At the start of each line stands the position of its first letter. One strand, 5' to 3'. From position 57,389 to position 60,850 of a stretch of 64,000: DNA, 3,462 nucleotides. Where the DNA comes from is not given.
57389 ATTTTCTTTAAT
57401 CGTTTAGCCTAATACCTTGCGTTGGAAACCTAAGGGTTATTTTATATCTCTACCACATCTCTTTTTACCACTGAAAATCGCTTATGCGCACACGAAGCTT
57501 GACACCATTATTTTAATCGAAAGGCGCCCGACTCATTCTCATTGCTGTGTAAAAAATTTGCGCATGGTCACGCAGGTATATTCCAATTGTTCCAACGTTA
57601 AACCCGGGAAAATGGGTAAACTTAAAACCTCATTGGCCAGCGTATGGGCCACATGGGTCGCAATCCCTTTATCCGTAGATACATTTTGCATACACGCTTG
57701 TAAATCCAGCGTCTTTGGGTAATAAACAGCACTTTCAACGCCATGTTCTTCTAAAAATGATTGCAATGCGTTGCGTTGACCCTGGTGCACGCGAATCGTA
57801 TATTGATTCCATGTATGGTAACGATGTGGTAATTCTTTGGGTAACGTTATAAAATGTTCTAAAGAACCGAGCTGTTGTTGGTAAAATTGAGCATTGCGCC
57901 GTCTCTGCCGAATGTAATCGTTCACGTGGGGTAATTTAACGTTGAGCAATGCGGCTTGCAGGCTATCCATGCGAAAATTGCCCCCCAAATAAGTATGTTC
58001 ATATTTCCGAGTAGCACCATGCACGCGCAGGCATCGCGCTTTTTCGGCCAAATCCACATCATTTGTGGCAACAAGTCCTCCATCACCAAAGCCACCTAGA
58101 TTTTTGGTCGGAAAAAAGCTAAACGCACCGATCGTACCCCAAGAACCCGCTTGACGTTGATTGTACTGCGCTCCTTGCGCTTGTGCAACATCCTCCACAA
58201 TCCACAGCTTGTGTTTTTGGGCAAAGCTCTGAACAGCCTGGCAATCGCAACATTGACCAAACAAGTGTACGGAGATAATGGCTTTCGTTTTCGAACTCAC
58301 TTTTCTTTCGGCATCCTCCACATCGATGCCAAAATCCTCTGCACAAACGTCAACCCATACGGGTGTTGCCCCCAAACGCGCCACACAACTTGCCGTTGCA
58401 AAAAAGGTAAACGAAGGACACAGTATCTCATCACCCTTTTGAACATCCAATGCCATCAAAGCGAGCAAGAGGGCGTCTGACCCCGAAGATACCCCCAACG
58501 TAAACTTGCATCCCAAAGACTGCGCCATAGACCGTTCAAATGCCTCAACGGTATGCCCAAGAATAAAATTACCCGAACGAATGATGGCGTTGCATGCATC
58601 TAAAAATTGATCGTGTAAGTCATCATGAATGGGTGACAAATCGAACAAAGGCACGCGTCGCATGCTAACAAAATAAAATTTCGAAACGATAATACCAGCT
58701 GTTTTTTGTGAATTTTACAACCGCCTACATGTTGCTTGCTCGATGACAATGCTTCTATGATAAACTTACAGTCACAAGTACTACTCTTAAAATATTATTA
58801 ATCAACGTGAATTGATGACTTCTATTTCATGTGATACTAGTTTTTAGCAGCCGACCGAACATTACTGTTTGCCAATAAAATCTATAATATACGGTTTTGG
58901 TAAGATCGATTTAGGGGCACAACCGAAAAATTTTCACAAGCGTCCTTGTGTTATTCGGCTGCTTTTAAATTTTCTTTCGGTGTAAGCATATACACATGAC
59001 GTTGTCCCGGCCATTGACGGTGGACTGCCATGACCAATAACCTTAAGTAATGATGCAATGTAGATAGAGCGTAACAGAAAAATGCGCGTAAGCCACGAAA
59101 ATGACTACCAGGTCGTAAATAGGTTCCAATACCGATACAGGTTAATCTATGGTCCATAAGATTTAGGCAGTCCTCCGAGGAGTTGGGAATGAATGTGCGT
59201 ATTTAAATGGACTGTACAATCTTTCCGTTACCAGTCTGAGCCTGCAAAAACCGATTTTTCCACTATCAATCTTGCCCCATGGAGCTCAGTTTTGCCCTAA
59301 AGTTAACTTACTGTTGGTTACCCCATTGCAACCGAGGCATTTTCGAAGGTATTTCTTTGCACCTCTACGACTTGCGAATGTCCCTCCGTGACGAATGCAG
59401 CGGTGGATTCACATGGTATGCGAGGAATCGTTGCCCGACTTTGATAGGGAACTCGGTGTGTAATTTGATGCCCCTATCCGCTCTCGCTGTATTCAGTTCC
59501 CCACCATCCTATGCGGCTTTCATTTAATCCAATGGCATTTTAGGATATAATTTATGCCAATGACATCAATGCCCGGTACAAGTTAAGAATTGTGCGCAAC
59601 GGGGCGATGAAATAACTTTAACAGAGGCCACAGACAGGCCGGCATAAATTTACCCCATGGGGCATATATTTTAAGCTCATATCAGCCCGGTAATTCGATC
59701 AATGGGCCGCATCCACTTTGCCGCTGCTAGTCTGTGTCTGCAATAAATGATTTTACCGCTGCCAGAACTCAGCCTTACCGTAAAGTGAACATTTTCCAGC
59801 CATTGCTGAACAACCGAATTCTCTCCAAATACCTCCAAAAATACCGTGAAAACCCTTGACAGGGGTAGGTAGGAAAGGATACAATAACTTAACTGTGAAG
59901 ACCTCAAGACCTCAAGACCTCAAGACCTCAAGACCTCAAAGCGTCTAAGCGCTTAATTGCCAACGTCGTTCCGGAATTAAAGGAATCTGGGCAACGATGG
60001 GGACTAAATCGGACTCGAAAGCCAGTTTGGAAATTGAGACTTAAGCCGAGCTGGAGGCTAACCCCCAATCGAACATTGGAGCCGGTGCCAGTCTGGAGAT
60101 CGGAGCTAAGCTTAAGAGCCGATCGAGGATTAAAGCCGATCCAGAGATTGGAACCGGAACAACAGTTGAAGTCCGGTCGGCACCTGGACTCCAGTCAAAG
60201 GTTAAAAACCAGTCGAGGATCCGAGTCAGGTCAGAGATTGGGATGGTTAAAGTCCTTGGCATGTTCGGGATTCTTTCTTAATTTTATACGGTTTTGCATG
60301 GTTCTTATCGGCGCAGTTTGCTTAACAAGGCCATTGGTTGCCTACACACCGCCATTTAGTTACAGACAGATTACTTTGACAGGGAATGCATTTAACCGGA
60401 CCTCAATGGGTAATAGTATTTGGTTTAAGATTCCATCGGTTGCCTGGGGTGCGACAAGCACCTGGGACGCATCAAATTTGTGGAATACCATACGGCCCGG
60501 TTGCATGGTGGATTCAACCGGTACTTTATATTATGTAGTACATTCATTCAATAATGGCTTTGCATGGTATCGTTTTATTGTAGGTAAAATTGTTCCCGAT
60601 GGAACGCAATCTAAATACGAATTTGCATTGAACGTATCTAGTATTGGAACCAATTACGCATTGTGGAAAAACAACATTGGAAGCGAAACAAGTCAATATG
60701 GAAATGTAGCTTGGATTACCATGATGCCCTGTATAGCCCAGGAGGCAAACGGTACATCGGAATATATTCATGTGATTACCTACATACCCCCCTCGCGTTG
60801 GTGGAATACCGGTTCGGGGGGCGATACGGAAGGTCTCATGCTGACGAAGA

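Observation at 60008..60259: Fourteen-unit degenerate 18-nt tandem array, GGA-rich, forming either a ~350-nt structured leader/sponge-like RNA or an N-terminal (xxRLxP)n peptide repeat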

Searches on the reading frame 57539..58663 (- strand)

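Call 7: search_protein_families(library=pfam, proteins=[window:57539-58663:-], max_evalue=0.1)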
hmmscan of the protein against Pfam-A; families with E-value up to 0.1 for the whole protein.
window:57539-58663:- (374 aa): 5 families
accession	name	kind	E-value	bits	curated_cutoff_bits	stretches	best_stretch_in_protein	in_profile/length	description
PF01041.23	DegT_DnrJ_EryC1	-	3.4e-111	372.4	19.8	1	17-366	4-358/360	DegT/DnrJ/EryC1/StrS aminotransferase family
PF01053.26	Cys_Met_Meta_PP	-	2.9e-08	33.1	27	1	38-220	53-234/381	Cys/Met metabolism PLP-dependent enzyme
PF00155.27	Aminotran_1_2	-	1.8e-07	31.1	19.7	1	38-163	43-190/361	Aminotransferase class I and II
PF00266.25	Aminotran_5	-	0.00085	18.8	21.5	1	55-166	64-183/371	Aminotransferase class-V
PF01212.27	Beta_elim_lyase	-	0.03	14.1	27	1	37-127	32-123/288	Beta-eliminating lyase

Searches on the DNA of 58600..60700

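Call 6: search_rna_families(source=window, start=58600, end=60700, threshold=evalue, max_evalue=10)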
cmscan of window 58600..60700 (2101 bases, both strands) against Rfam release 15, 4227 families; matches with E-value up to 10: 3.
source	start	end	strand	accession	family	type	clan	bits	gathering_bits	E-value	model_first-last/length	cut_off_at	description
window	58922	58983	+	RF03226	mir-8196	Gene; miRNA;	-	19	59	7.7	1-65/65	no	mir-8196 microRNA precursor family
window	59901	59940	-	RF03567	MIR8024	Gene; miRNA;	-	18.8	57.3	2.6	1-86/86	no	MIR8024 microRNA precursor family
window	60179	60208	+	RF01990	SECIS_4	Cis-reg;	-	15.3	38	8.3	1-38/38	no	Selenocysteine insertion sequence 4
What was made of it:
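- On CsrB/RsmZ-type sponge RNA or CsrA-bound leader: Rfam gives only chance-level hits, with E of 2.6-8.3 (call 6).
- No Rfam match near any gathering score (call 6).
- Tried and rejected: Rfam at a permissive threshold (call 6).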

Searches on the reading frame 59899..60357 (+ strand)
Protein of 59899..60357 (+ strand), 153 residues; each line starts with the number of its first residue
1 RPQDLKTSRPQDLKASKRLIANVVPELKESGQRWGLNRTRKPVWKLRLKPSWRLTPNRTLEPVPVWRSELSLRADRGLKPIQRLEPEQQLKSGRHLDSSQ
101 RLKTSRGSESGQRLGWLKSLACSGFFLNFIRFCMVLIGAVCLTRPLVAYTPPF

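Call 34: find_homologous_proteins(query=window:59899-60357:+, max_evalue=0.01)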
Query window:59899-60357:+: 28 candidates shared short words with the query, none scored E <= 0.01.
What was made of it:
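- Tried and rejected: Protein search with the translated extension alone (call 34).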
